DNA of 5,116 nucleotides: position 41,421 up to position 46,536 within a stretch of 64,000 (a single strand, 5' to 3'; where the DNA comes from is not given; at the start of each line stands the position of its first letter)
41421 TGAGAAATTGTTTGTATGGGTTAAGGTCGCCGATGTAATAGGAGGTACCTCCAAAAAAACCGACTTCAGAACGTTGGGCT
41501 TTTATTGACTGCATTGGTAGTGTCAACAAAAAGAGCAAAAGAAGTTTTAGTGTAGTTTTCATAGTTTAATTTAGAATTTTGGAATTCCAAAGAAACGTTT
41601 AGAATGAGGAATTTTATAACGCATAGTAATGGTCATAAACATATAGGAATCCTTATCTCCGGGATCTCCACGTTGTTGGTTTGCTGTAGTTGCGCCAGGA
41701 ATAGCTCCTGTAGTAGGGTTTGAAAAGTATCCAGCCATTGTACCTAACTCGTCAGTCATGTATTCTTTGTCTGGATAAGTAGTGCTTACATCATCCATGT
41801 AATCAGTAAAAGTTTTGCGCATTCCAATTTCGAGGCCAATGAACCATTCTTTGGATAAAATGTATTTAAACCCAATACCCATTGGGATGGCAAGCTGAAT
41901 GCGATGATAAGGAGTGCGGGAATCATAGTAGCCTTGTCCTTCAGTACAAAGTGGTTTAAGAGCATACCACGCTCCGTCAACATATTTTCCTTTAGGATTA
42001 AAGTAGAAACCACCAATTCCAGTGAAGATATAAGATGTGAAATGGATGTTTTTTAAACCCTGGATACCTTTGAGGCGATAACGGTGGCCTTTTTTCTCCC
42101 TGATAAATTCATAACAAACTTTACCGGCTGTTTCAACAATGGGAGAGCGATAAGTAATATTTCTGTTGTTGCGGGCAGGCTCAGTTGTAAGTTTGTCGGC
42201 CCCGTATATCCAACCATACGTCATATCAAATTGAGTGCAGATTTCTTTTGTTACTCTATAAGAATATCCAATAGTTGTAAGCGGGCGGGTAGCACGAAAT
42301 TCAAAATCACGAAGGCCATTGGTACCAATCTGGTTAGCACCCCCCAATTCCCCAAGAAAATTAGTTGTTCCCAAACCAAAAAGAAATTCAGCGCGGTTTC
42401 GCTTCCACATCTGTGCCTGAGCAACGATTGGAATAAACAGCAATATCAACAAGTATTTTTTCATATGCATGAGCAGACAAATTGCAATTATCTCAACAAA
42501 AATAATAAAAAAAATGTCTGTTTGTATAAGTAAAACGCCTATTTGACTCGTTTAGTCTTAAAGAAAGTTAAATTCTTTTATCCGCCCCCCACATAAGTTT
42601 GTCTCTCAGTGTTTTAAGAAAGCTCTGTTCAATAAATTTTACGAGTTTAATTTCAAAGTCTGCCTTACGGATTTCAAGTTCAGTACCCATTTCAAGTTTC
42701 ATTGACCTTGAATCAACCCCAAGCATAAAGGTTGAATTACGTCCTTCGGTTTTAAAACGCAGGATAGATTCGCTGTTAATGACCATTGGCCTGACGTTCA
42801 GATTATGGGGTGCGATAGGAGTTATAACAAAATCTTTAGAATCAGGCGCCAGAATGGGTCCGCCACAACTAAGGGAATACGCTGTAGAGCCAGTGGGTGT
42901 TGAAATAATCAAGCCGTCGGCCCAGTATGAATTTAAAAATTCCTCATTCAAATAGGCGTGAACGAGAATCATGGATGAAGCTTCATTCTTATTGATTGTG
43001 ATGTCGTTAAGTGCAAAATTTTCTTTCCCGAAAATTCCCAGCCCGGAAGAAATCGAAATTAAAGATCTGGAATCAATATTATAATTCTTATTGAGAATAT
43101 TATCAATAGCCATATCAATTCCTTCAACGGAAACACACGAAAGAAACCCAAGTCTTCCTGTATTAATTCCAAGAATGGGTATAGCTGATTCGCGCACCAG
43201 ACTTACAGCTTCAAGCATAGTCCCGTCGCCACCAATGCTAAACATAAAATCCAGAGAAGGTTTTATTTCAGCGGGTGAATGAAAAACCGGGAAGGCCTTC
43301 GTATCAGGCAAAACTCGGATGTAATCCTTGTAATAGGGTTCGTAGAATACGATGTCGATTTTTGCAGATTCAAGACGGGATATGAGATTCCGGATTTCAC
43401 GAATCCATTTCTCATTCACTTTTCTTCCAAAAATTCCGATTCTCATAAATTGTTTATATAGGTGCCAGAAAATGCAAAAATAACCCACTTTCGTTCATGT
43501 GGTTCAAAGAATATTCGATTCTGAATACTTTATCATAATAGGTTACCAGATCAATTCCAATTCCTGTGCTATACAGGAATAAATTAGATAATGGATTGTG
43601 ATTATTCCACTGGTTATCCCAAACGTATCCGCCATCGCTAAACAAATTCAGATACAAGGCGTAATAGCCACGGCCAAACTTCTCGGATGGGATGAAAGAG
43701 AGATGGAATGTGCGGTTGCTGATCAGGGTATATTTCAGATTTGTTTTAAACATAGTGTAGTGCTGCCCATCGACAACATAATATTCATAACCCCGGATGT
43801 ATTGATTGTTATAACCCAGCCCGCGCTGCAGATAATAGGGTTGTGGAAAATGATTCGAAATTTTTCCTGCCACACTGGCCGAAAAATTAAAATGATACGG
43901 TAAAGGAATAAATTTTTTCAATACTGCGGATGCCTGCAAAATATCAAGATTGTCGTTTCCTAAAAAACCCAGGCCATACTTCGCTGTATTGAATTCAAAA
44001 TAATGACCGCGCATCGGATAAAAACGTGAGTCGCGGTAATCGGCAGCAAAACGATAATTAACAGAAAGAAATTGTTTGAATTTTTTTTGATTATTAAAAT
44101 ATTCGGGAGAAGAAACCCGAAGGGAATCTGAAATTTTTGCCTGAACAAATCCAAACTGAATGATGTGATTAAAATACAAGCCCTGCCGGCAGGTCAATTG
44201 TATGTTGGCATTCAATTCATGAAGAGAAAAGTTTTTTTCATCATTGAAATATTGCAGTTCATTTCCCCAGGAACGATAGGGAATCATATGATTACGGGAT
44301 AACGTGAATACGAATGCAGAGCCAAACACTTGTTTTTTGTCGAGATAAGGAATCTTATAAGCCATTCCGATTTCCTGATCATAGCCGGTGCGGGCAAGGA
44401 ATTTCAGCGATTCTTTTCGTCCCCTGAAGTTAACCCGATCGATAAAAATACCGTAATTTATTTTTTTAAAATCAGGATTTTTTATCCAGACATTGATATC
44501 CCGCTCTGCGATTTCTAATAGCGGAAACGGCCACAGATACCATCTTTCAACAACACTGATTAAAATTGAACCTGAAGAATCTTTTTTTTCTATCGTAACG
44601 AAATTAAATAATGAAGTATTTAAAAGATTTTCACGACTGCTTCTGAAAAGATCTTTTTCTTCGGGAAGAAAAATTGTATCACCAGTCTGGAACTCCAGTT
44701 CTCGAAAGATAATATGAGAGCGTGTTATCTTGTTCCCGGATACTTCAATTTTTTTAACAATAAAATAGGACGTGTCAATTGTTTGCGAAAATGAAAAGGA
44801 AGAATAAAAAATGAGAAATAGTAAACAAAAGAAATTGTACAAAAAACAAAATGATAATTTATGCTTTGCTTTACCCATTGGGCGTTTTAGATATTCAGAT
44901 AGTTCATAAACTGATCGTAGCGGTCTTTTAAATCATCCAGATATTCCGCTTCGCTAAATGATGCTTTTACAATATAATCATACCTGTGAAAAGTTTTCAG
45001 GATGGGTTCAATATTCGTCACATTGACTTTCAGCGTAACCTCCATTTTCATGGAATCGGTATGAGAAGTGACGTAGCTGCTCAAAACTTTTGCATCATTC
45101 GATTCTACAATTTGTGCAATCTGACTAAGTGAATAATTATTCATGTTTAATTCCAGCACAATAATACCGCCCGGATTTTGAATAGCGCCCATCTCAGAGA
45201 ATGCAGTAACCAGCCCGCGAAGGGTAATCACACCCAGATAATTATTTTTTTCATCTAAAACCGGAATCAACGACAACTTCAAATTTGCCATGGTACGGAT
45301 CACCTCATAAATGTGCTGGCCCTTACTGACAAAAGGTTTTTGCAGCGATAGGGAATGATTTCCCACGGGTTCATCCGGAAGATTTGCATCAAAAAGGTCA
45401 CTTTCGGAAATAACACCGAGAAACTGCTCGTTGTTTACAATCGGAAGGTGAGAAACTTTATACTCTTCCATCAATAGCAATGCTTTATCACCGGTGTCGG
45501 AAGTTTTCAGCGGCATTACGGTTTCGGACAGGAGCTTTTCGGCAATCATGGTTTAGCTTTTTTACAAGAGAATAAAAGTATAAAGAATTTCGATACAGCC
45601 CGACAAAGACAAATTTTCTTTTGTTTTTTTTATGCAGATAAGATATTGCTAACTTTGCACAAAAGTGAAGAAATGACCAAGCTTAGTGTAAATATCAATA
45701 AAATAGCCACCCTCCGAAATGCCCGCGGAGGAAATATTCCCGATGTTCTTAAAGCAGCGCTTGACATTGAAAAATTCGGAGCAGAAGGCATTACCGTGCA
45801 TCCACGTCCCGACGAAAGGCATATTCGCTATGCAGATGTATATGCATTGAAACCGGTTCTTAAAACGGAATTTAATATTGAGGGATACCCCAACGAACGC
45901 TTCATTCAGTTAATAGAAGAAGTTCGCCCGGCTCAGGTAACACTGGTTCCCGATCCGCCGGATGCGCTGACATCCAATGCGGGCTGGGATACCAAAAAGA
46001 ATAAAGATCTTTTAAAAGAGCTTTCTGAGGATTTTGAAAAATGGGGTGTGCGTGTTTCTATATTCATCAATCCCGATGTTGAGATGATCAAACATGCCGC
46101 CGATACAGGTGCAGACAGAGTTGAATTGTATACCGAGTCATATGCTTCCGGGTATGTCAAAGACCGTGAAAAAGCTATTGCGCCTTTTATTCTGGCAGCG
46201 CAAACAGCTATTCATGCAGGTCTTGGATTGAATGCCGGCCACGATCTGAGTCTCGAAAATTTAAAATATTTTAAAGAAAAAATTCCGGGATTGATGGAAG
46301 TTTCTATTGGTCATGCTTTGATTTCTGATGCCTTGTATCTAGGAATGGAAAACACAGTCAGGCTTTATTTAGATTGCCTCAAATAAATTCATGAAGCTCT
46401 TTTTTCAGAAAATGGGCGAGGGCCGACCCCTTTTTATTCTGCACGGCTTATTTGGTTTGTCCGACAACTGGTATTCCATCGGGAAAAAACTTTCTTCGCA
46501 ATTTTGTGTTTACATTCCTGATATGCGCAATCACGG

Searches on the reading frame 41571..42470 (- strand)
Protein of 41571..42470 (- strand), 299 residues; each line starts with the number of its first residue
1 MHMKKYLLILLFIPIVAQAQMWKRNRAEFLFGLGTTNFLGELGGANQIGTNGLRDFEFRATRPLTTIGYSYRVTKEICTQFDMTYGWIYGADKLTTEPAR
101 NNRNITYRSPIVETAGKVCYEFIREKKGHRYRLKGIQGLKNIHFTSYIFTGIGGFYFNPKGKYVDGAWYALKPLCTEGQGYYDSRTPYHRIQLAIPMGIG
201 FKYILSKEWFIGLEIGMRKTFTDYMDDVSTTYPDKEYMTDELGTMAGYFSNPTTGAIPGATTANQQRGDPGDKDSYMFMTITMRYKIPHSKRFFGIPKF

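Call 80: search_protein_families(library=pfam, proteins=[window:41571-42470:-], max_evalue=0.00001)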
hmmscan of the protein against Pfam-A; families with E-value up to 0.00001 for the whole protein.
window:41571-42470:- (299 aa): 1 family
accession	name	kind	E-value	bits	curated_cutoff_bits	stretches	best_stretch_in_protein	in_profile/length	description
PF19573.5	DUF6089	-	2.1e-11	44.1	23.2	1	32-229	26-186/226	Domain of unknown function (DUF6089)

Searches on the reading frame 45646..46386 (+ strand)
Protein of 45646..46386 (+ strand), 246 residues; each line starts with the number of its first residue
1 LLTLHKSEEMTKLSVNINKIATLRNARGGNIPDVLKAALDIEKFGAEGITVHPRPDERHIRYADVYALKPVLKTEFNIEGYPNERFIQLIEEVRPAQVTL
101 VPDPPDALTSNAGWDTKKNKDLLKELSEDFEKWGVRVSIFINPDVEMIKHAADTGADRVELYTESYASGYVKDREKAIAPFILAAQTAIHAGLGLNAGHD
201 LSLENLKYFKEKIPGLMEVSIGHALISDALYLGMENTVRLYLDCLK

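Call 80: search_protein_families(library=pfam, proteins=[window:45646-46386:+], max_evalue=0.00001)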
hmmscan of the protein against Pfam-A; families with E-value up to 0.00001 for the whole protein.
window:45646-46386:+ (246 aa): 1 family
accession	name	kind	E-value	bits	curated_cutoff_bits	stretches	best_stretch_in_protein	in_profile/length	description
PF03740.19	PdxJ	-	4.2e-91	304.7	24.5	1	12-244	1-233/234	Pyridoxal phosphate biosynthesis protein PdxJ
